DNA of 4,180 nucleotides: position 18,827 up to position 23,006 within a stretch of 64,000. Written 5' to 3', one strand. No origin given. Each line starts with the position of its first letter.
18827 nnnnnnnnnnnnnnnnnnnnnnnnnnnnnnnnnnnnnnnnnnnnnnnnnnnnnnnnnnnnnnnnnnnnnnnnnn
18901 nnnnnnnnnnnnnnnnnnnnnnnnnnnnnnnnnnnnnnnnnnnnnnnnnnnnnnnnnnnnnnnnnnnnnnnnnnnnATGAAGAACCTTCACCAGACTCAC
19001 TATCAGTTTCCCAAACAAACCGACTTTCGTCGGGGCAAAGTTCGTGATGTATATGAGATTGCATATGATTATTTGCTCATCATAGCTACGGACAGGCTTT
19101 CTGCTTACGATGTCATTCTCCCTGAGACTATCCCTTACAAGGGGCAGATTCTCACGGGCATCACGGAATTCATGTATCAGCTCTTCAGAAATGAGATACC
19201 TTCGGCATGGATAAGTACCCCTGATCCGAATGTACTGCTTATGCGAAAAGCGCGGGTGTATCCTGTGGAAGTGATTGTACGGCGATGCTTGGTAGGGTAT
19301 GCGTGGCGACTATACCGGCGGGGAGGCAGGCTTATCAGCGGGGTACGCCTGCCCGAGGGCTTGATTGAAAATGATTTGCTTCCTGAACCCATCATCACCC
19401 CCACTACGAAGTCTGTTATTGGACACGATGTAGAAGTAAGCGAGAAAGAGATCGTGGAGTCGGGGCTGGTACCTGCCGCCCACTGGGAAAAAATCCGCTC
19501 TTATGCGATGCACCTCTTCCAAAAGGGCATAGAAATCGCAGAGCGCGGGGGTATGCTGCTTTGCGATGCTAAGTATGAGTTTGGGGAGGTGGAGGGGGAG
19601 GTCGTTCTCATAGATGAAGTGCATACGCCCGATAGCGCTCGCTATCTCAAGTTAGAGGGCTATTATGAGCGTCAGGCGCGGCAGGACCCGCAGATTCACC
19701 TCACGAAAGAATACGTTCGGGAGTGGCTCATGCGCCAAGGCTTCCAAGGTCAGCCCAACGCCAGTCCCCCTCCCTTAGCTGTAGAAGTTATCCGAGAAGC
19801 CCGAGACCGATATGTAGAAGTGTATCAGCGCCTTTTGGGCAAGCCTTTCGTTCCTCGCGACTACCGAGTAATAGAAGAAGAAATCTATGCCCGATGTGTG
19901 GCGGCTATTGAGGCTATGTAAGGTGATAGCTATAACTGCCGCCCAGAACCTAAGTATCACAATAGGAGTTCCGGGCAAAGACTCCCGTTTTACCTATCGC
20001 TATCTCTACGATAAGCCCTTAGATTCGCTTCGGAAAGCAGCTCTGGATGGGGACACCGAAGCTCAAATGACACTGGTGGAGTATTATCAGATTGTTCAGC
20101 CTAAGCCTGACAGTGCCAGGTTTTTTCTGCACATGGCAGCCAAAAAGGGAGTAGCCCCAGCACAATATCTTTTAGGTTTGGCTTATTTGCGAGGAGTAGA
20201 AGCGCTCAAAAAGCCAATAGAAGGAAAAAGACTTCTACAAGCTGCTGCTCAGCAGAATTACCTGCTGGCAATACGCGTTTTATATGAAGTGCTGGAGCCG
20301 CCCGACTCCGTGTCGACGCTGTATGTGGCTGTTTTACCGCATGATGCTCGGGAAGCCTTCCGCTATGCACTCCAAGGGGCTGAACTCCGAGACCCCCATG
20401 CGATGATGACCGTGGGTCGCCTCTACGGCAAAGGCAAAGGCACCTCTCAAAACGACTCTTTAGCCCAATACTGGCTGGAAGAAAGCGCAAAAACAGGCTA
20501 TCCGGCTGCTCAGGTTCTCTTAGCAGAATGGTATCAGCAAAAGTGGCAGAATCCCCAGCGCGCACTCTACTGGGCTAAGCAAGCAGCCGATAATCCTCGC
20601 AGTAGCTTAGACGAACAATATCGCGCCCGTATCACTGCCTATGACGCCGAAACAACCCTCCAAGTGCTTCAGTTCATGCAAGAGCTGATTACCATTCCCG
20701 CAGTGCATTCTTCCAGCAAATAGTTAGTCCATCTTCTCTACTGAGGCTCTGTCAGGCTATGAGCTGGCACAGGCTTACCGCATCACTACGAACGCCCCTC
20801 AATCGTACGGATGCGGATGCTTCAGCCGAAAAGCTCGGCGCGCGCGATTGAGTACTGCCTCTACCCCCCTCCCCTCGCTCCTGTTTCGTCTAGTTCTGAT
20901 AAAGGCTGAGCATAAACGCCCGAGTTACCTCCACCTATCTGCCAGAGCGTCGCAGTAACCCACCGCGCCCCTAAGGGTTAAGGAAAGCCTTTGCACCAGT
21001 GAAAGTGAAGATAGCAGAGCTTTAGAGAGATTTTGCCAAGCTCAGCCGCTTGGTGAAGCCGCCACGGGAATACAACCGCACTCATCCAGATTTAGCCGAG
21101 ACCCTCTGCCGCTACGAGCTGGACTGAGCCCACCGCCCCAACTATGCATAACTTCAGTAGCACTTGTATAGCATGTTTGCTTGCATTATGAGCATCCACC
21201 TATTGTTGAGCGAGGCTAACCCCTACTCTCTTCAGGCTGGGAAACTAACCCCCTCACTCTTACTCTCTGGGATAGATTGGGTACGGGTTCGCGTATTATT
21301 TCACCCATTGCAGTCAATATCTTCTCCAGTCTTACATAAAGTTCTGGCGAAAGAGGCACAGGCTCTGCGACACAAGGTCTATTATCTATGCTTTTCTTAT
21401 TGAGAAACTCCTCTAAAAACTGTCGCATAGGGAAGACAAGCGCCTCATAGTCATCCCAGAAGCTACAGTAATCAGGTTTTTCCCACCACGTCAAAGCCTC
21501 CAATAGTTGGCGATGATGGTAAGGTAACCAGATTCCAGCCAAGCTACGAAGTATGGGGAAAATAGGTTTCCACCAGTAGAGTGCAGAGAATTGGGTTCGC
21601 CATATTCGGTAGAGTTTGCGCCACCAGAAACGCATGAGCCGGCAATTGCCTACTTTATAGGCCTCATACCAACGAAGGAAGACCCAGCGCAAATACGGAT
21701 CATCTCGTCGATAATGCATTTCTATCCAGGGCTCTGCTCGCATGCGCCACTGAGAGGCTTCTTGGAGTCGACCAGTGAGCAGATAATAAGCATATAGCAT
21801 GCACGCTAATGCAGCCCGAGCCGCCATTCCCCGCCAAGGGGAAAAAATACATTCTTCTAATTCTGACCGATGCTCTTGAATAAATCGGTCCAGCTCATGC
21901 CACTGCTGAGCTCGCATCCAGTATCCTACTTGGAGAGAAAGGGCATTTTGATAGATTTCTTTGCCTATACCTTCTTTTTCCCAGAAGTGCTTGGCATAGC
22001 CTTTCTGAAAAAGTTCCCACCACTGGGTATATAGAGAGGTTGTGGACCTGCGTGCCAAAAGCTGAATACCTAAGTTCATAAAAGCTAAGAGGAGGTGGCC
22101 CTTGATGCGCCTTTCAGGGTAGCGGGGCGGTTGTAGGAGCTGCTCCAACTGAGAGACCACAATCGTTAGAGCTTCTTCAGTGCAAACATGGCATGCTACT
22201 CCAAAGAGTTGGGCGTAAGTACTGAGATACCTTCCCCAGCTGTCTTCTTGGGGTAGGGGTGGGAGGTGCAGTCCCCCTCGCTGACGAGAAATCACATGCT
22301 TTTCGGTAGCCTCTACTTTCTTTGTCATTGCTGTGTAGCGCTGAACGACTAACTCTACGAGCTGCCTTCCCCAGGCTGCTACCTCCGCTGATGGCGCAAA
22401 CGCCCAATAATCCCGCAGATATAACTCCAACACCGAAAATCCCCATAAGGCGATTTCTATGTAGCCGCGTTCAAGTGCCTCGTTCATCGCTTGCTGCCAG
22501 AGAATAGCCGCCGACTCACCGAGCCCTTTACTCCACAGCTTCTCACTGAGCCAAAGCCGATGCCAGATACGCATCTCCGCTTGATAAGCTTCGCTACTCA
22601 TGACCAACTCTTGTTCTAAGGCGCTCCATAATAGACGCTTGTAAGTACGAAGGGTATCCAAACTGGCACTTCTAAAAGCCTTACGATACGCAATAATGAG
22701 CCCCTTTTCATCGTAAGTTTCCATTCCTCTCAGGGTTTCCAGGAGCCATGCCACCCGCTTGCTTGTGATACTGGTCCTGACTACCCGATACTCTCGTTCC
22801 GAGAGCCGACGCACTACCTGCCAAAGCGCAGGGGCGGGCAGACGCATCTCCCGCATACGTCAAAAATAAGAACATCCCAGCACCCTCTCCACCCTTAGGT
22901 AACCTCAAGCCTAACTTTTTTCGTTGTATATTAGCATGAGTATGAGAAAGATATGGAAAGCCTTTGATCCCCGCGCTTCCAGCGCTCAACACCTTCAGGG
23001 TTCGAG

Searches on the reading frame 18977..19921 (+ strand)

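Call 11: search_protein_families(library=pfam, proteins=[window:18977-19921:+], max_evalue=0.01)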
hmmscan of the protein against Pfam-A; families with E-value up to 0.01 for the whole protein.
window:18977-19921:+ (314 aa): 1 family
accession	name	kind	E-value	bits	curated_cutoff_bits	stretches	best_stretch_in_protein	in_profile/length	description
PF01259.24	SAICAR_synt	-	3.2e-58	197.7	20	1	18-257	3-227/233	SAICAR synthetase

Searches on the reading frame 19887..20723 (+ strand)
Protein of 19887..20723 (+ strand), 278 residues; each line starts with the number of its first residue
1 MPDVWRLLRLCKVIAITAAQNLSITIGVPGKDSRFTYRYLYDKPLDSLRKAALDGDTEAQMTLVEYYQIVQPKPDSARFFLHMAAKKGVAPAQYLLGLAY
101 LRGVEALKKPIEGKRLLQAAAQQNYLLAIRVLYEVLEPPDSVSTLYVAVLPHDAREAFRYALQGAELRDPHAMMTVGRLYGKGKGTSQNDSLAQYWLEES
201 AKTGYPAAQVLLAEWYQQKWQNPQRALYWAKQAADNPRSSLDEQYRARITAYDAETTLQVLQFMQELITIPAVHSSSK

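Call 11: search_protein_families(library=pfam, proteins=[window:19887-20723:+], max_evalue=0.01)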
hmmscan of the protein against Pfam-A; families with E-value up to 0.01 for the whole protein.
window:19887-20723:+ (278 aa): 3 families
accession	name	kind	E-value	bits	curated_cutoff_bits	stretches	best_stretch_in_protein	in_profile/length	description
PF08238.18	Sel1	-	1.2e-13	51.4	30.7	2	170-202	1-33/36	Sel1 repeat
PF23310.1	TPR_27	-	0.0011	19.1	27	0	62-123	35-94/110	Plant tetratrico peptide repeats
PF12796.13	Ank_2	-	0.0034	18.4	27.3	0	76-134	28-81/90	Ankyrin repeats (3 copies)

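Call 24: find_related_loci(query=window:19887-20723:+, collection=genome_contigs, flank=4000)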
Query window:19887-20723:+ (278 aa) in genome_contigs; peptide patterns used: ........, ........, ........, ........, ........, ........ (x = any residue, [..] = any of these).
56 stretches matched a pattern, but none encodes a relative of the query by tblastn (E <= 1e-3).

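Call 26: find_homologous_proteins(query=window:19887-20723:+)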
Query window:19887-20723:+ (278 aa): 33 proteins with E <= 0.001 among 1661 candidates.
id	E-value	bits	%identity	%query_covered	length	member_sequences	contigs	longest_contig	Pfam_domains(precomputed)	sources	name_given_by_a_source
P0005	3.6e-177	605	100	99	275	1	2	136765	PF08238.19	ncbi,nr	ncbi:MAG: sel1 repeat family protein [Bacteroidia bacterium]|nr:sel1 repeat family protein [Bacteroi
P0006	1.2e-89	318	60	89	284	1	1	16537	PF08238.19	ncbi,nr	ncbi:MAG: sel1 repeat family protein [Bacteroidia bacterium]|nr:sel1 repeat family protein [Bacteroi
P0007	1.5e-88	315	57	94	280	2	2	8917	PF08238.19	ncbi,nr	ncbi:MAG: tetratricopeptide repeat protein [Bacteroidia bacterium]|nr:sel1 repeat family protein [Ba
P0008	1.0e-84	302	56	98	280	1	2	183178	PF08238.19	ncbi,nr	ncbi:MAG: sel1 repeat family protein [Bacteroidia bacterium]|nr:sel1 repeat family protein [Bacteroi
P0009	8.5e-84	299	58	91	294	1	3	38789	PF23310.2,PF08238.19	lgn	-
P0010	4.0e-83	297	56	92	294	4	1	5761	PF23310.2,PF08238.19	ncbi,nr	ncbi:MAG: sel1 repeat family protein [Bacteroidetes bacterium]|nr:MAG: sel1 repeat family protein [B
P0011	7.2e-83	296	61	85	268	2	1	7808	PF23310.2,PF08238.19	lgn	-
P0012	1.1e-82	295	60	85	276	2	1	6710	PF08238.19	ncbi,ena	-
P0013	2.5e-81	291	55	96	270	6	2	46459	PF23310.2,PF08238.19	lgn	-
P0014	3.5e-81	291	60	85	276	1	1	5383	PF08238.19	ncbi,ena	-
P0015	1.3e-80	289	59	85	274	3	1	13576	PF08238.19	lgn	-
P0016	1.4e-78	282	54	93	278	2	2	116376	PF08238.19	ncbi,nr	ncbi:MAG: sel1 repeat family protein [Bacteroidia bacterium]|nr:sel1 repeat family protein [Bacteroi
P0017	5.9e-78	280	53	95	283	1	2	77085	PF23310.2,PF08238.19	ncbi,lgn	ncbi:MAG: tetratricopeptide repeat protein [Bacteroidia bacterium]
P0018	2.5e-77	278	50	95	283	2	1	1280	PF08238.19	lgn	-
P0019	1.0e-76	276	51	97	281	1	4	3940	PF08238.19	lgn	-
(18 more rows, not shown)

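Call 27: find_encoding_contigs(protein=P0006, flank=4000, max_places=2)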
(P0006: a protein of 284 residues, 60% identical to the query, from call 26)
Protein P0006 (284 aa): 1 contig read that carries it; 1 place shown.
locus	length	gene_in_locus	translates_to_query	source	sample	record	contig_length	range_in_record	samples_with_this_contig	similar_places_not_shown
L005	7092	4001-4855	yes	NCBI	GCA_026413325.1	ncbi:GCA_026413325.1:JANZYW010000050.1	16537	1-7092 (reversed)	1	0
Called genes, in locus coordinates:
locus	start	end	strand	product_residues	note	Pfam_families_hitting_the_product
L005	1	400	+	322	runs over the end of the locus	PF01073:3Beta_HSD (weak), PF01370:Epimerase, PF04321:RmlD_sub_bind (faint), PF16363:GDP_Man_Dehyd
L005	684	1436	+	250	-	PF20772:TACO1_YebC_N, PF01709:Transcrip_reg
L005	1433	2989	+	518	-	PF01039:Carboxyl_trans, PF03255:ACCA (weak)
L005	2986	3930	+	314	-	PF01259:SAICAR_synt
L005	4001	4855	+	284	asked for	PF08238:Sel1 (weak)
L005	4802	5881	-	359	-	-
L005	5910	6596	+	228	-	PF02224:Cytidylate_kin, PF13238:AAA_18 (faint)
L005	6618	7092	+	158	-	PF02401:LYTB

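Call 28: find_encoding_contigs(protein=P0008, flank=4000, max_places=2)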
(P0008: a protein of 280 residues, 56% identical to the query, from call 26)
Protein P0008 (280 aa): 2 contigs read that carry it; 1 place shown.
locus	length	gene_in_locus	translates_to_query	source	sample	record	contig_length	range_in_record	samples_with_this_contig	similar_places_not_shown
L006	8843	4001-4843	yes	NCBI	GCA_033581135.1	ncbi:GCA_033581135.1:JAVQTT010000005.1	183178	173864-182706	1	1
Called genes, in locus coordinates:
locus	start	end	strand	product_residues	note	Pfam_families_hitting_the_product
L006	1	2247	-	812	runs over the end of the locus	PF02737:3HCDH_N, PF00725:3HCDH, PF00378:ECH_1, PF16113:ECH_2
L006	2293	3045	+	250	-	PF20772:TACO1_YebC_N, PF01709:Transcrip_reg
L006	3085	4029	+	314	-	PF01259:SAICAR_synt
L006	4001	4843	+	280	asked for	PF08238:Sel1 (weak)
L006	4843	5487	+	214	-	-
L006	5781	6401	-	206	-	-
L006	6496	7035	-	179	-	-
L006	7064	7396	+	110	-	PF03091:CutA1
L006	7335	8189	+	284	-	PF10043:DUF2279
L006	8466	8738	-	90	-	-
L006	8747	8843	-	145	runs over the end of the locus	PF13679:Methyltransf_32 (weak), PF13489:Methyltransf_23, PF08003:Methyltransf_9 (weak), PF13847:Methyltransf_31 (weak), PF08241:Methyltransf_11, PF08242:Methyltransf_12, PF13649:Methyltransf_25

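Call 29: find_encoding_contigs(protein=P0009, flank=4000, max_places=2)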
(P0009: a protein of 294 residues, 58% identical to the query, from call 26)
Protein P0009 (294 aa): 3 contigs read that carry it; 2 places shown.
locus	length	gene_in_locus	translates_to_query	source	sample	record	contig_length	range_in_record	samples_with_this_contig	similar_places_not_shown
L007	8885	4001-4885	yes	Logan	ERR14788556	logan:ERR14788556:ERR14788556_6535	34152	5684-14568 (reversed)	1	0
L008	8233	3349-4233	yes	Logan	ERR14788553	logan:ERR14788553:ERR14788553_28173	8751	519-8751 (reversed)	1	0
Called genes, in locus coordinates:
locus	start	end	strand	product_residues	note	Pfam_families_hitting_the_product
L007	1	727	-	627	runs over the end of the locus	PF01433:Peptidase_M1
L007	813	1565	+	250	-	PF20772:TACO1_YebC_N, PF01709:Transcrip_reg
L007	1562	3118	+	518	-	PF01039:Carboxyl_trans, PF03255:ACCA (weak)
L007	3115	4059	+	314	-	PF01259:SAICAR_synt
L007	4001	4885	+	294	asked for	PF23310:TPR_27 (weak), PF08238:Sel1 (weak)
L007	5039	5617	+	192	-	PF02224:Cytidylate_kin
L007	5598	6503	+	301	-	PF02401:LYTB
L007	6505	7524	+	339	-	-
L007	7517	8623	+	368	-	PF02481:DNA_processg_A, PF17782:WHD_DprA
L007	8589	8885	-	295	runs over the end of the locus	PF23381:Beta-prop_IFT122_1st, PF24807:WD40_CDC20-Fz, PF25173:Beta-prop_WDR3_1st, PF25175:Beta-prop_WDR5, PF24814:WD40_Prp19, PF24817:WD40_WDHD1_1st, PF24807:WD40_CDC20-Fz, PF24814:WD40_Prp19, +29 more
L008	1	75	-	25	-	?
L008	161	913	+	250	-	PF20772:TACO1_YebC_N, PF01709:Transcrip_reg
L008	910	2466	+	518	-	PF01039:Carboxyl_trans, PF03255:ACCA (weak)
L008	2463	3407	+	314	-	PF01259:SAICAR_synt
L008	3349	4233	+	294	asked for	PF23310:TPR_27 (weak), PF08238:Sel1 (weak)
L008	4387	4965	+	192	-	PF02224:Cytidylate_kin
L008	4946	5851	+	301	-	PF02401:LYTB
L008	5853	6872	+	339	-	-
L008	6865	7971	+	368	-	PF02481:DNA_processg_A, PF17782:WHD_DprA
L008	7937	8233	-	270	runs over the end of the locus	?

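Call 30: find_encoding_contigs(protein=P0005, flank=4000, max_places=3)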
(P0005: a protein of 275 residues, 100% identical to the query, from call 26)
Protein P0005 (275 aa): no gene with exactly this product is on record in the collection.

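Call 63: find_encoding_contigs(protein=P0016, flank=3000, max_places=1)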
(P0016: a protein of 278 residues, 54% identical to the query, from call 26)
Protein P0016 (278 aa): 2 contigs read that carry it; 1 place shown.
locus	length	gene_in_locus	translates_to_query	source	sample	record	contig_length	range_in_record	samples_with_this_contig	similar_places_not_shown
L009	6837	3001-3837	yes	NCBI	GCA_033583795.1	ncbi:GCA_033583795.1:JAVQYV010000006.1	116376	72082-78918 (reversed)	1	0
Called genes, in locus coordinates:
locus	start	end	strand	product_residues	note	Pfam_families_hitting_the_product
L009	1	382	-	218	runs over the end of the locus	PF00730:HhH-GPD, PF00633:HHH, PF10576:EndIII_4Fe-2S (weak)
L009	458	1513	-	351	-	PF01207:Dus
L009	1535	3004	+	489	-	PF00133:tRNA-synt_1 (faint), PF01406:tRNA-synt_1e, PF01921:tRNA-synt_1f (faint), PF09334:tRNA-synt_1g (weak), PF09190:DALR_2 (weak)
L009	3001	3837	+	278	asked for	PF08238:Sel1 (weak)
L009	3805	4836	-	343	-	-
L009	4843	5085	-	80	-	PF09413:DUF2007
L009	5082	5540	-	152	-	-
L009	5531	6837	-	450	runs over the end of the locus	-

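Call 64: find_encoding_contigs(protein=P0011, flank=3000, max_places=1)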
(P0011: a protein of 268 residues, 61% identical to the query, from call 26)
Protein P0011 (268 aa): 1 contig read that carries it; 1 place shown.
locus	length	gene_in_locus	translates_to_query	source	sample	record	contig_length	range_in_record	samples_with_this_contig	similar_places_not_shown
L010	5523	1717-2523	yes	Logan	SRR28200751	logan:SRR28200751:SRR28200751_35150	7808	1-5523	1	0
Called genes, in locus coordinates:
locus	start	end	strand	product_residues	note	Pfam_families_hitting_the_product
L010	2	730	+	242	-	?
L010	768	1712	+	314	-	PF01259:SAICAR_synt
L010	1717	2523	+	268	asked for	PF23310:TPR_27 (faint), PF08238:Sel1 (faint)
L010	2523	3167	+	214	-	-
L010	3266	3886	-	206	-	-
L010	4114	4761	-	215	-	-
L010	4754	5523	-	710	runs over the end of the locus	-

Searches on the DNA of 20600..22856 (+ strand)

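Call 4: search_rna_families(source=window, start=20600, end=21350, threshold=evalue, max_evalue=10, show_alignments=3)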
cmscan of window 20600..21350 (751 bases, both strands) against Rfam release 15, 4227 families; matches with E-value up to 10: 3.
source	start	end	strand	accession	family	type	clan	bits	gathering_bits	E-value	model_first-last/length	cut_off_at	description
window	20603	20669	+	RF01170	snoU61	Gene; snRNA; snoRNA; CD-box;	CL00067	15.8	55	2.4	1-84/84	no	Small nucleolar RNA U61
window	21220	21255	-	RF02914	DUF805b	Cis-reg;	CL00115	12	35.6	2.7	1-35/35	no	DUF805b RNA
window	21116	21160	+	RF01151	snoU82P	Gene; snRNA; snoRNA; CD-box;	-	10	42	8.7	1-55/55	no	Small nucleolar RNA U82P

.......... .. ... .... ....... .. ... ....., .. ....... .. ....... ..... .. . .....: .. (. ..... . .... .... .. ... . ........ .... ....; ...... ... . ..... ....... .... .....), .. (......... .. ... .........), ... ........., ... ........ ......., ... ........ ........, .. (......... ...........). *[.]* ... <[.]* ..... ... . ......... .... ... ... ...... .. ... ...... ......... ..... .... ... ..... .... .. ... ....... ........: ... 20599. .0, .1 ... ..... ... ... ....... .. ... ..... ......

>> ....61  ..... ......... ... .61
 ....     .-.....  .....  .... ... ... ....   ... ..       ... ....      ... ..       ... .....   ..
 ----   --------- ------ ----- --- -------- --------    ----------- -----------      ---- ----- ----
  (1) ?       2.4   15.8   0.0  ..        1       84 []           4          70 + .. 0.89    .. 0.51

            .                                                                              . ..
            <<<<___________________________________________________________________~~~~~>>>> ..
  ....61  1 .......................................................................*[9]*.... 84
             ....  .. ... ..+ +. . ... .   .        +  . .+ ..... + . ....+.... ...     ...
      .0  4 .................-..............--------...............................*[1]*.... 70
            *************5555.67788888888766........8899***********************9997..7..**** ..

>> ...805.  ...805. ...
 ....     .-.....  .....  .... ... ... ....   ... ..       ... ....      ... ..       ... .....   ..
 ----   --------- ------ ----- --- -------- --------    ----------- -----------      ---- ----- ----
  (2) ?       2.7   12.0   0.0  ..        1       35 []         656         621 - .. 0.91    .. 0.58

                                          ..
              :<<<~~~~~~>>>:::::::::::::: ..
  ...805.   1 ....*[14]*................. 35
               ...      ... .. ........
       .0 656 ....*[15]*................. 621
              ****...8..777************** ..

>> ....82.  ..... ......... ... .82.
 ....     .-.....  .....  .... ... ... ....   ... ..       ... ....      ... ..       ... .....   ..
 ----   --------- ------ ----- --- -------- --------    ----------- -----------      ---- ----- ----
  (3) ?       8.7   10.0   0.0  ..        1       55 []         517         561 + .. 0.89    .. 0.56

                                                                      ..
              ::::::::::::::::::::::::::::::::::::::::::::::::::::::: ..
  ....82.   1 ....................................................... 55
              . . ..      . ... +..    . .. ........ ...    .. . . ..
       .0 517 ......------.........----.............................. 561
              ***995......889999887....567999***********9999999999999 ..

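Call 51: search_dna_similar(query=window:20724-21215:+, collection=plasmids, mode=distant, max_evalue=0.01, max_rows=5)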
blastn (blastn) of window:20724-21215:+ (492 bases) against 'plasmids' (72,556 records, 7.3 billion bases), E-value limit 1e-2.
No match.

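Call 52: search_dna_similar(query=window:20724-21215:+, collection=phages, mode=distant, max_evalue=0.01, max_rows=5)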
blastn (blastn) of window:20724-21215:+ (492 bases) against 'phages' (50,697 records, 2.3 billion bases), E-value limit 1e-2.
Records with a match: 1; places in all: 1; records where one place covers at least 80% of the query: 0.
Best place of each record, by identity: 80-90% 1.
By first word of the organism name: Vibrio 1.
By host as written in the record: Vibrio parahaemolyticus 1.
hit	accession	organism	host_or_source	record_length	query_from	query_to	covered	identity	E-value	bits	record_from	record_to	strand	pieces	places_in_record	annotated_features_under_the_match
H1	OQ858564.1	Vibrio phage CAU_VPP01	Vibrio parahaemolyticus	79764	217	267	10%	84.6%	3e-3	48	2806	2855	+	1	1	hypothetical protein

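Call 61: search_rna_families(source=L001, start=2250, end=2620, threshold=evalue, max_evalue=10)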
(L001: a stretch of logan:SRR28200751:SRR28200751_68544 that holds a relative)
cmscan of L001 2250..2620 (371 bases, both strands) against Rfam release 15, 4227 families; matches with E-value up to 10: 2.
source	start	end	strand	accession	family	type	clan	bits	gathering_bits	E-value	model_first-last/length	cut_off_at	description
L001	2470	2548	+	RF03464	mir-465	Gene; miRNA;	CL00136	14.4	65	5.1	1-79/79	no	mir-465 microRNA precursor family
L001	2270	2366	-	RF00432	SNORA51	Gene; snRNA; snoRNA; HACA-box;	-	13.5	50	5.6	1-133/133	no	Small nucleolar RNA SNORA51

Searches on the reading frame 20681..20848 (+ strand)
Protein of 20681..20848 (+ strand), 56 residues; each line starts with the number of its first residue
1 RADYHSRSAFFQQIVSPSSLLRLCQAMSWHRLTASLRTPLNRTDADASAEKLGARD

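Call 44: search_protein_families(library=pfam, proteins=[window:20681-20848:+], max_evalue=1)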
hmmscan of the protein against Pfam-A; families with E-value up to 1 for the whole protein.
window:20681-20848:+ (56 aa): 0 families

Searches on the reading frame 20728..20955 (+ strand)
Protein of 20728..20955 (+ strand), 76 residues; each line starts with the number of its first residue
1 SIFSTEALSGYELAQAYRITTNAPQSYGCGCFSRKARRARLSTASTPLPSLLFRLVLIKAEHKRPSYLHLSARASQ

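Call 44: search_protein_families(library=pfam, proteins=[window:20728-20955:+], max_evalue=1)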
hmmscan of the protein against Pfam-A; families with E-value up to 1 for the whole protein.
window:20728-20955:+ (76 aa): 1 family
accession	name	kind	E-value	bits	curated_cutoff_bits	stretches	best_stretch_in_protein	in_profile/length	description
PF19899.4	DUF6372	-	0.087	13.3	27.4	1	22-67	4-49/68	Family of unknown function (DUF6372)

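Call 67: search_protein_representatives(protein=window:20728-20955:+)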
Query: 76 residues. Proteins with E-value up to 0.001 (for the whole library): 1; up to 1e-10: 0; up to 1e-30: 0. The best 1 are listed.
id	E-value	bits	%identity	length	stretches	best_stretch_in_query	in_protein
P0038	3.9e-06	43.1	34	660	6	12-40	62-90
